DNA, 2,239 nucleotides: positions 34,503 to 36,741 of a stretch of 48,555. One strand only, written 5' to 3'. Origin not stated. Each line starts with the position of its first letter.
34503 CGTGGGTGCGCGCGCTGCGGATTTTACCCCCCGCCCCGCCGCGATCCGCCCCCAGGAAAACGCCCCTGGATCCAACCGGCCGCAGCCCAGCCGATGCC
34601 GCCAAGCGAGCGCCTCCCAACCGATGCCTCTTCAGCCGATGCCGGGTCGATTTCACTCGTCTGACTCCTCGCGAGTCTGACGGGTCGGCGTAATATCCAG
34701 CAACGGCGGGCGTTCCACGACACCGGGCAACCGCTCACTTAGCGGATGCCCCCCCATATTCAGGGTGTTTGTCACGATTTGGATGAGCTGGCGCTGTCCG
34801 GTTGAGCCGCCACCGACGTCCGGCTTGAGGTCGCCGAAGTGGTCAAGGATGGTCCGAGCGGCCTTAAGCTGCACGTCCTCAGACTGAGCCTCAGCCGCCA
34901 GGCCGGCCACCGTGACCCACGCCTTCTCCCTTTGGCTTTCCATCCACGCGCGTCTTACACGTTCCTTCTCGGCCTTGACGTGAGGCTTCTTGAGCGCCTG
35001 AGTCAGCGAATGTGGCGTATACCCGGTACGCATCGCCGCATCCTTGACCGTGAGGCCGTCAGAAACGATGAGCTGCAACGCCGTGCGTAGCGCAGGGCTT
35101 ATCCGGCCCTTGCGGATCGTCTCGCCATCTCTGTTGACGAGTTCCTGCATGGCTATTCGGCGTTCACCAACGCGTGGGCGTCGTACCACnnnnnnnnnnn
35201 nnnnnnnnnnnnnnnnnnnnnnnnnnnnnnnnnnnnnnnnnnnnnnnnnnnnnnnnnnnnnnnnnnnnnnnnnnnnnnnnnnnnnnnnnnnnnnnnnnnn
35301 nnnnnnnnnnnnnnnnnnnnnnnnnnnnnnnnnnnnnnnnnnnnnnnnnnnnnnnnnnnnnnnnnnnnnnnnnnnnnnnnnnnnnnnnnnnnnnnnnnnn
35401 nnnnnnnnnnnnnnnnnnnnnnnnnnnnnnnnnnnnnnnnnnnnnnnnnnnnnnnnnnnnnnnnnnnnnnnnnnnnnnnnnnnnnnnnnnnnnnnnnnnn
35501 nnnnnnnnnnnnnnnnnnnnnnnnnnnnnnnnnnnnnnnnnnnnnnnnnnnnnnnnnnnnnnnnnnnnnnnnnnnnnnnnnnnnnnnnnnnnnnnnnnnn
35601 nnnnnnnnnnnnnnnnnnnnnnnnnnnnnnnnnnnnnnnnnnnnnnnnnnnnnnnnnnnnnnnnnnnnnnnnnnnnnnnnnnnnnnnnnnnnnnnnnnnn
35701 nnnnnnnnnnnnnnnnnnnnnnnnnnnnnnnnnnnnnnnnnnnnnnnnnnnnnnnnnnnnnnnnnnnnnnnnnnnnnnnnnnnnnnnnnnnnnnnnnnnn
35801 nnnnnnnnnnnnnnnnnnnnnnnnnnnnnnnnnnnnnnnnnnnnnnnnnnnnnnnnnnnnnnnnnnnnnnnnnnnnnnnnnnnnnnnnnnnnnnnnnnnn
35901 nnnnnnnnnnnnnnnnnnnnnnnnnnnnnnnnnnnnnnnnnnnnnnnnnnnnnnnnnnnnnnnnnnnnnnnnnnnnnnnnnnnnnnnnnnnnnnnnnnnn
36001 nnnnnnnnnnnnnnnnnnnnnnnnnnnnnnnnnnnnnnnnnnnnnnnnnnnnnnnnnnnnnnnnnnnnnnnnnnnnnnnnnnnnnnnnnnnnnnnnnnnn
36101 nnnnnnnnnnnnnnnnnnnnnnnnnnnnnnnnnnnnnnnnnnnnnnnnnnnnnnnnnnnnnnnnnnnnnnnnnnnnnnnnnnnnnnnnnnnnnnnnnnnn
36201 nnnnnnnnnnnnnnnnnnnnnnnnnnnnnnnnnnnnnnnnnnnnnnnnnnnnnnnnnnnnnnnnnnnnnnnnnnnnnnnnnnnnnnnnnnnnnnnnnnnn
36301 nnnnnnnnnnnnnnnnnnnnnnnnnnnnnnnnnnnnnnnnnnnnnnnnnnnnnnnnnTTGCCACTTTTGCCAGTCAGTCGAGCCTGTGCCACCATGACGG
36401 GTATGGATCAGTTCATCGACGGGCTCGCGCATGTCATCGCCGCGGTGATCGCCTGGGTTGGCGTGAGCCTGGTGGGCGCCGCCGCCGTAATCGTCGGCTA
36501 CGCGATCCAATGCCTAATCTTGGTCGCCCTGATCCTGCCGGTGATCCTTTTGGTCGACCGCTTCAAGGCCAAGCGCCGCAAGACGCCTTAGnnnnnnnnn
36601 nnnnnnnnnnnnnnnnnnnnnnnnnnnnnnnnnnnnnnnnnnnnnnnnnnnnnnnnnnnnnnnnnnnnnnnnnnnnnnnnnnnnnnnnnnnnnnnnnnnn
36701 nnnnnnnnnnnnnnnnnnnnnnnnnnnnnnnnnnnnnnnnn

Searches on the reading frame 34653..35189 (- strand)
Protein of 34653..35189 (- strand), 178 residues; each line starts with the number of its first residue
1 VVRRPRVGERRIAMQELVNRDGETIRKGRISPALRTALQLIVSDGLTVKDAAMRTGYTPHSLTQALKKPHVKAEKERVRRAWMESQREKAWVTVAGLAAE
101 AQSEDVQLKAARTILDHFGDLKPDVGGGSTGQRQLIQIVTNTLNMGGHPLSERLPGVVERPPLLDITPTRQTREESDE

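Call 12: search_protein_families(library=pfam, proteins=[window:34653-35189:-], max_evalue=0.001)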
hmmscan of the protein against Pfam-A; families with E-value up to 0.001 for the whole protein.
window:34653-35189:- (178 aa): 0 families

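Call 36: search_protein_families(library=phrogs, proteins=[window:34653-35189:-], max_evalue=0.01)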
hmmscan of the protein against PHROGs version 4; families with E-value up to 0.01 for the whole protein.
window:34653-35189:- (178 aa): 3 families
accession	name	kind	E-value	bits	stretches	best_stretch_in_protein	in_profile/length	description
phrog_2538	-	head and packaging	4.1e-07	31.2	1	36-119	9-92/129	terminase small subunit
phrog_7344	-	head and packaging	0.0023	19.1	1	35-121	18-105/161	terminase small subunit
phrog_10794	-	unknown function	0.0036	18.2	1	33-90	20-77/178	-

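Call 37: search_solved_structures(query=window:34653-35189:-, max_evalue=1)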
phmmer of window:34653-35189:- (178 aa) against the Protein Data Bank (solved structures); distinct sequences matched with E-value up to 1: 2.
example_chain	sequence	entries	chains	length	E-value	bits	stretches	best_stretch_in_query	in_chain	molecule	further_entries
5lsj_B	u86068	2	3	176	0.027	18.1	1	21-110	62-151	Polyamine-modulated factor 1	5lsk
8ppr_P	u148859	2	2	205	0.036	17.7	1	23-110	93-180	Polyamine-modulated factor 1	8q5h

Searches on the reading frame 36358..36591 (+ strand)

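Call 24: search_protein_families(library=pfam, proteins=[window:36358-36591:+], max_evalue=0.01)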
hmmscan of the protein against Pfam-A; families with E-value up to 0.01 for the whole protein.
window:36358-36591:+ (77 aa): 1 family
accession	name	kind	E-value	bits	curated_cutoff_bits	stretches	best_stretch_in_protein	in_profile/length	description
PF17260.7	DUF5326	-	0.0076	16.9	27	1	16-72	8-63/70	Family of unknown function (DUF5326)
